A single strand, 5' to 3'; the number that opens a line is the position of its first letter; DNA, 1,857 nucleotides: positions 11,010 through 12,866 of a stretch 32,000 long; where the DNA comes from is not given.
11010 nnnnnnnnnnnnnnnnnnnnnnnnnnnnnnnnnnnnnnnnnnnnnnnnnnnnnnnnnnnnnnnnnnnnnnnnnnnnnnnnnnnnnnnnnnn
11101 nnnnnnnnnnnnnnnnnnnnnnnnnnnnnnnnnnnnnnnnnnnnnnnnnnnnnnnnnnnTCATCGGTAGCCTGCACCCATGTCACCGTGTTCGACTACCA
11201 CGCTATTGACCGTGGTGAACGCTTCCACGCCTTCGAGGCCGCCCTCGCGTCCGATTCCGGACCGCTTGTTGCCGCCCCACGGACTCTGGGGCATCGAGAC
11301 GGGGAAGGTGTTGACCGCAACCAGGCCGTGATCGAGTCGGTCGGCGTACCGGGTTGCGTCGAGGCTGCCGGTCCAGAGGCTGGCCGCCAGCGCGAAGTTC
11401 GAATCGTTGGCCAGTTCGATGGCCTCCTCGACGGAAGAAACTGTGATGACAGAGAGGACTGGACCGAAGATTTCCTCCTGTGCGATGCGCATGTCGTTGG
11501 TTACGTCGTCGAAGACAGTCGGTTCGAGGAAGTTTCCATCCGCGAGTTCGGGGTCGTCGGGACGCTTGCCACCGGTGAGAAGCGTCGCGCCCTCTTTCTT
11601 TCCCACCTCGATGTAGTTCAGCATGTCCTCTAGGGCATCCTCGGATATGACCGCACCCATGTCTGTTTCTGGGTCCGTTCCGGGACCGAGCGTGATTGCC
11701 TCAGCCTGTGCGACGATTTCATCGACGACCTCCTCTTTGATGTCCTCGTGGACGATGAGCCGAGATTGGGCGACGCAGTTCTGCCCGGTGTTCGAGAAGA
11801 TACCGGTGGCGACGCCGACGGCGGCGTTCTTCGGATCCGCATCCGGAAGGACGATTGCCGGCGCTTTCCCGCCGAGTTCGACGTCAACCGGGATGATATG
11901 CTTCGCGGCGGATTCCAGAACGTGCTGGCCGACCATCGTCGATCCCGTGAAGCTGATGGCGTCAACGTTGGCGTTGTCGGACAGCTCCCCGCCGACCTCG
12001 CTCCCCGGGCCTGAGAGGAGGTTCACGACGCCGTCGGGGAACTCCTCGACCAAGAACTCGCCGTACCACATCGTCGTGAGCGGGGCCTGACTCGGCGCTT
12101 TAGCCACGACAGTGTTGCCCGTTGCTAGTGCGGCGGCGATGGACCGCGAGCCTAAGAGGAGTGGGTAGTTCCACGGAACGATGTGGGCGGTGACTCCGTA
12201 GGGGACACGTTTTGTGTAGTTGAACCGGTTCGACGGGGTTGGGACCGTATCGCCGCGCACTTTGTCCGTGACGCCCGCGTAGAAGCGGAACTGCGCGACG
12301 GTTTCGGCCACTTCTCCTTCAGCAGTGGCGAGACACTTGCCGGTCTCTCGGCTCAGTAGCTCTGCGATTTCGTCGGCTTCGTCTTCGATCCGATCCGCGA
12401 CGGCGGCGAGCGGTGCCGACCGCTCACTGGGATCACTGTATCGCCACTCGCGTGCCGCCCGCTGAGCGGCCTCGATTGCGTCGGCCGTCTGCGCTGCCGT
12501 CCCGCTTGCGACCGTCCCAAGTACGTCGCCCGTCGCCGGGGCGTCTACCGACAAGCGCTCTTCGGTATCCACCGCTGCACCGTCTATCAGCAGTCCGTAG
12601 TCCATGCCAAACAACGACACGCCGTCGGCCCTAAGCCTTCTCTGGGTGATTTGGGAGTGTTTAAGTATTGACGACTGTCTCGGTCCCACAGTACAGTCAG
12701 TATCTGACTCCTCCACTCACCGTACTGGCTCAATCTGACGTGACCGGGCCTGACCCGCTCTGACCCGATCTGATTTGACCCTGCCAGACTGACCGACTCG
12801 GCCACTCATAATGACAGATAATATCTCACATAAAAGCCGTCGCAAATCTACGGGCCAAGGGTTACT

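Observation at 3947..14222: Candidate gamma-glutamylation pathway for amine/amino-alcohol catabolism (GS-like ligase + Fe-ADH + ALDH + MlrC/M81 hydrolase + PotABCD-like importer)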

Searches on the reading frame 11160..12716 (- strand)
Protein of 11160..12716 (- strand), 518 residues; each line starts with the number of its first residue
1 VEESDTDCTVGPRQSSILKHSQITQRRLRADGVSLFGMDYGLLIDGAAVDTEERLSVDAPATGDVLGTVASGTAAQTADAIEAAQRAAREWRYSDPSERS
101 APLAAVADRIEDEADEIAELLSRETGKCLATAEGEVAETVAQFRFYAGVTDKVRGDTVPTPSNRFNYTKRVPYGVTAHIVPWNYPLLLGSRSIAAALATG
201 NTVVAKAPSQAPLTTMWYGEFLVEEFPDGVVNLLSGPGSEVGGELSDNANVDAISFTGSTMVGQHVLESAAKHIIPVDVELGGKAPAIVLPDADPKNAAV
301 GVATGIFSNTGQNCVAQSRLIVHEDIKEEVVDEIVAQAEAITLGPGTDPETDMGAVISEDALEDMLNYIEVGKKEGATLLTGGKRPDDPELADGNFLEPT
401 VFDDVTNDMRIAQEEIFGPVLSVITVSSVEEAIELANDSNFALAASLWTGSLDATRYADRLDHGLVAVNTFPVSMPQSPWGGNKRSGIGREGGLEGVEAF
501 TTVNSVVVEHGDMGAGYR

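Call 3: search_protein_families(library=pfam, proteins=[window:11160-12716:-])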
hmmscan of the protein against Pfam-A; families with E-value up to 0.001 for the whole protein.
window:11160-12716:- (518 aa): 1 family
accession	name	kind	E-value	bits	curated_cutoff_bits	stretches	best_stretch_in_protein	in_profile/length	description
PF00171.27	Aldedh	-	1.5e-158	528.6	23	1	53-506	7-461/461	Aldehyde dehydrogenase family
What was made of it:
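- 11160..12605 (-): NAD(P)-dependent aldehyde dehydrogenase. Predicted reaction: gamma-glutamyl-aminoacetaldehyde to gamma-glutamylglycine. Pfam Aldedh, 529 bits (call 3).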

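Call 4: search_protein_families(library=ncbifam, proteins=[window:11160-12716:-])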
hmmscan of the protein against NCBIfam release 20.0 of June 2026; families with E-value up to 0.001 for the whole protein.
window:11160-12716:- (518 aa): 43 families (the best 25 are shown)
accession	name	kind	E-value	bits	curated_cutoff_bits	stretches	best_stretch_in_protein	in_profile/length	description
TIGR01804.1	BADH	equivalog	1.5e-132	442.4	668.6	1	44-503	2-466/467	betaine-aldehyde dehydrogenase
NF052305.1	DioxValDhHalo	equivalog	1.8e-128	429.5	750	1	48-506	15-479/483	2,5-dioxovalerate dehydrogenase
TIGR02299.1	HpaE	equivalog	5.5e-123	411.1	638.35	1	42-512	3-480/488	5-carboxymethyl-2-hydroxymuconate semialdehyde dehydrogenase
NF042993.1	AlphKGSA_gudD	equivalog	4.8e-122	408.1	770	1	54-508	21-480/481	alpha-ketoglutaric semialdehyde dehydrogenase GucD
NF010000.0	PRK13473.1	subfamily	7.6e-119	397.4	615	1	40-510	3-474/475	aminobutyraldehyde dehydrogenase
NF009725.0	PRK13252.1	equivalog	5.2e-117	391.3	593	1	43-515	10-486/488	betaine-aldehyde dehydrogenase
NF045736.1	PaDhStyDRhodo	equivalog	1.2e-114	383.5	800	1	42-507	5-476/479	phenylacetaldehyde dehydrogenase StyD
NF006916.0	PRK09407.1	equivalog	7.6e-114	381.2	521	1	48-509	29-493/526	succinic semialdehyde dehydrogenase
NF045735.1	PaDhStyDPseudo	equivalog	2.8e-112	375.8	850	1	42-508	5-481/483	phenylacetaldehyde dehydrogenase StyD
NF040648.1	lactal_redase_Meth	equivalog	5.1e-108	362.1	650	1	42-508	1-462/463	lactaldehyde dehydrogenase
TIGR01780.1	SSADH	subfamily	1.7e-107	360.1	646.35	1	57-503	1-447/448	succinate-semialdehyde dehydrogenase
TIGR03216.1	OH_muco_semi_DH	equivalog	1.2e-106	357.3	693.25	1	43-509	4-480/481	2-hydroxymuconic semialdehyde dehydrogenase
NF050026.1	AcaldDHExaC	equivalog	3.8e-101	339.2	900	1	37-512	13-497/503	acetaldehyde dehydrogenase ExaC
NF007497.0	PRK10090.1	equivalog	2e-99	333.6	500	1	42-507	9-476/480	aldehyde dehydrogenase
NF002852.0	PRK03137.1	subfamily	2.9e-96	323.3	648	1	34-468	31-469/514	L-glutamate gamma-semialdehyde dehydrogenase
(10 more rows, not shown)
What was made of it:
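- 11160..12605 (-): The BADH and PuuC models score below their cutoffs (call 4).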

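Call 63: search_solved_structures(query=window:11160-12605:-, max_evalue=1e-80)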
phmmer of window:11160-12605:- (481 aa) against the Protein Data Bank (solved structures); distinct sequences matched with E-value up to 1e-80: 93 (the best 60 are shown).
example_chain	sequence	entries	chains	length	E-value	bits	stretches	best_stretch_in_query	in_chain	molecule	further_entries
4qf6_A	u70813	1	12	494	2.2e-107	363.1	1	22-471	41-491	Aldehyde dehydrogenase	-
5gtk_A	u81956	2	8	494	7.9e-107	361.2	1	22-471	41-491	Betaine-aldehyde dehydrogenase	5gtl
5gt6_A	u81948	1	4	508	8.7e-107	361.1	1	22-471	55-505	Betaine-aldehyde dehydrogenase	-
4qet_A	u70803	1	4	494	7.2e-106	358.1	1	22-471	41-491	Aldehyde dehydrogenase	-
4go3_A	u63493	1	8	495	4.7e-103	348.8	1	4-471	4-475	Putative gamma-hydroxymuconic semialdehyde dehydrogenase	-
4go4_A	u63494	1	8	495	8e-103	348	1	4-471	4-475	Putative gamma-hydroxymuconic semialdehyde dehydrogenase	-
4o6r_A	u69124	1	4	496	1.4e-102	347.2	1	4-471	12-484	Aldehyde Dehydrogenase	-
4q92_A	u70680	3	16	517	1.5e-98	333.9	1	7-467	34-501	Betaine aldehyde dehydrogenase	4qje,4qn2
8rwk_A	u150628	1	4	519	1.9e-98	333.6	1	4-469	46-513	Potassium-activated aldehyde dehydrogenase, mitochondrial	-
5eyu_A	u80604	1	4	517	2.1e-98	333.5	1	7-467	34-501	Betaine aldehyde dehydrogenase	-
5ez4_A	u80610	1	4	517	2.1e-98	333.4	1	7-467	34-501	Betaine aldehyde dehydrogenase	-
4zxu_A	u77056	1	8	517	3.9e-98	332.6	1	7-467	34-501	Betaine-aldehyde dehydrogenase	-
5dib_A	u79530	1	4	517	5.6e-98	332.1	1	7-467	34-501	Betaine aldehyde dehydrogenase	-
4mpb_A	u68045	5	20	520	5.6e-98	332.1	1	7-467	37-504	Betaine aldehyde dehydrogenase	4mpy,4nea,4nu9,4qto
4zwl_A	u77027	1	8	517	9.2e-98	331.3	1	7-467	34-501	Betaine-aldehyde dehydrogenase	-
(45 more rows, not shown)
